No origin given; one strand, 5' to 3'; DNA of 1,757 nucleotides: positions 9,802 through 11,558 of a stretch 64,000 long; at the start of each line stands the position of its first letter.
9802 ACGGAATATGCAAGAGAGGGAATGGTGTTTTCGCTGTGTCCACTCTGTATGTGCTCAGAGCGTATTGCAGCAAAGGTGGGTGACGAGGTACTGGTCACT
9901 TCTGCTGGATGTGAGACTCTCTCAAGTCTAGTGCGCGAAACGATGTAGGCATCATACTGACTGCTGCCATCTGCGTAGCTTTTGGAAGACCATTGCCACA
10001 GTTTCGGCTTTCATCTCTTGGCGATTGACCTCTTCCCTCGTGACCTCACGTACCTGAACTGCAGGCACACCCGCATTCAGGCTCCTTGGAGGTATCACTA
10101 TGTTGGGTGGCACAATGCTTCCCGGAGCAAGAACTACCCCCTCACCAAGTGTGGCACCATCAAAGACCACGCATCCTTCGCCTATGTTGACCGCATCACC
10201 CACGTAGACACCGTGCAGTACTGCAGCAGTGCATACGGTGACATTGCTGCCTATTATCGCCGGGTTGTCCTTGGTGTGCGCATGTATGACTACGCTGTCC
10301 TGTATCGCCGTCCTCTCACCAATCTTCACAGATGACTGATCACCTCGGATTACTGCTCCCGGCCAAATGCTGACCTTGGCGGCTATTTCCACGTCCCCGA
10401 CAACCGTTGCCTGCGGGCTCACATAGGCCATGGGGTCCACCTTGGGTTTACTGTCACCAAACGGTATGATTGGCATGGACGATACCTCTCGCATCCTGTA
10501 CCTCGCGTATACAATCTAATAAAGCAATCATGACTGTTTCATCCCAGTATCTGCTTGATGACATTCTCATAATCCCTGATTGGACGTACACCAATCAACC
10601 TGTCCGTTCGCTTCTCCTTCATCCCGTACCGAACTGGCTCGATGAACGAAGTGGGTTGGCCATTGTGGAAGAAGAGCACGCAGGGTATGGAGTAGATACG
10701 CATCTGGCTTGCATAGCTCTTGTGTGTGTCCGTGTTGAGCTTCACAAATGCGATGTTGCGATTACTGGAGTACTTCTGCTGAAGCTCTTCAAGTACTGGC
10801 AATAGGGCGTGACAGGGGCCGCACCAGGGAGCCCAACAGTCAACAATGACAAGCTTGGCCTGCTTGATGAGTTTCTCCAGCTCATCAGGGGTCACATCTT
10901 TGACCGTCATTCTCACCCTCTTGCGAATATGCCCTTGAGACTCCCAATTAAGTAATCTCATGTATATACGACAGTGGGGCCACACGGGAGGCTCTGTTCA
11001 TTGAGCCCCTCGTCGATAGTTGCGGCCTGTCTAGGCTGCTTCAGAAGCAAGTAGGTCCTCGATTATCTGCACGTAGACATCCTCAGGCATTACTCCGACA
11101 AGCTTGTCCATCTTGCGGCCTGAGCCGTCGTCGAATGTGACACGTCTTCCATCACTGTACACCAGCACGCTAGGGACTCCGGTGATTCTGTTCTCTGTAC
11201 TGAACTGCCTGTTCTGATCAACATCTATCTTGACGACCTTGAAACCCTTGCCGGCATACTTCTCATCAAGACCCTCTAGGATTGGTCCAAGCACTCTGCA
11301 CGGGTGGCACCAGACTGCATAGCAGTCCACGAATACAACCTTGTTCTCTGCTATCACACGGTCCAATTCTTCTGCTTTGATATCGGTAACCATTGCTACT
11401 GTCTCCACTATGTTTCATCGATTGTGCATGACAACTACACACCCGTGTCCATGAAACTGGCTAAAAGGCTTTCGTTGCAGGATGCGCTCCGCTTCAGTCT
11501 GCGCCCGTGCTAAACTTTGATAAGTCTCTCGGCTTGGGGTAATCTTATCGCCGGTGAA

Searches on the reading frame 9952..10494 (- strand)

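Call 32: search_protein_families(library=pfam, proteins=[window:9952-10494:-], max_evalue=0.001)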
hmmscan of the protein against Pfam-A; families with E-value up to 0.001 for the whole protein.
window:9952-10494:- (180 aa): 3 families
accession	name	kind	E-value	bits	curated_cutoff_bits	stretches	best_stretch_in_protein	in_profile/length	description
PF00132.30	Hexapep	-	1.2e-15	56.8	27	2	21-51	6-36/36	Bacterial transferase hexapeptide (six repeats)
PF25084.1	LbH_EIF2B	-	4e-10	40.1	54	1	55-136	21-101/105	EIF2B subunit epsilon LbH domain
PF21711.3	DCTN5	-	1.8e-08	34.7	40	1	25-172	22-175/182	Dynactin subunit 5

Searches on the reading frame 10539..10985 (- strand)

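Call 32: search_protein_families(library=pfam, proteins=[window:10539-10985:-], max_evalue=0.001)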
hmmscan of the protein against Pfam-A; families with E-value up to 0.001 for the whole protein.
window:10539-10985:- (148 aa): 7 families
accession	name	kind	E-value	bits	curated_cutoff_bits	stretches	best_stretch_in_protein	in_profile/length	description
PF00085.26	Thioredoxin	-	5.9e-22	78.1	23.5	1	28-113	2-86/103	Thioredoxin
PF13905.12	Thioredoxin_8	-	5.5e-08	33.5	27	1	44-97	2-60/94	Thioredoxin-like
PF14595.12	Thioredoxin_9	-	3.7e-07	30.5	25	1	9-108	11-106/129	Thioredoxin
PF13098.12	Thioredoxin_2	-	2.2e-05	25.2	27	1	41-110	3-85/104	Thioredoxin-like domain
PF00578.27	AhpC-TSA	-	2.6e-05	24.6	26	1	35-105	19-87/124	AhpC/TSA family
PF04756.19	OST3_OST6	-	0.00025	21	27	1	55-125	46-123/294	OST3 / OST6 family, transporter family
PF08534.16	Redoxin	-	0.00035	20.8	26.6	1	35-90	22-75/148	Redoxin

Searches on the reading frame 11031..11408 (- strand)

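Call 32: search_protein_families(library=pfam, proteins=[window:11031-11408:-], max_evalue=0.001)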
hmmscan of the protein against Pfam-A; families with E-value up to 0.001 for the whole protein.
window:11031-11408:- (125 aa): 5 families
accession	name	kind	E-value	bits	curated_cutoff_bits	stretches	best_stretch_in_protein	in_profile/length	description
PF00085.26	Thioredoxin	-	5.4e-18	65.3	23.5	1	9-105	4-99/103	Thioredoxin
PF13905.12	Thioredoxin_8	-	3.8e-06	27.6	27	1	22-69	1-49/94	Thioredoxin-like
PF13899.12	Thioredoxin_7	-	5.4e-05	23.7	27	1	14-84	9-81/83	Thioredoxin-like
PF13098.12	Thioredoxin_2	-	0.00011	23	27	1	20-89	3-90/104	Thioredoxin-like domain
PF00578.27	AhpC-TSA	-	0.00025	21.4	26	1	17-70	22-74/124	AhpC/TSA family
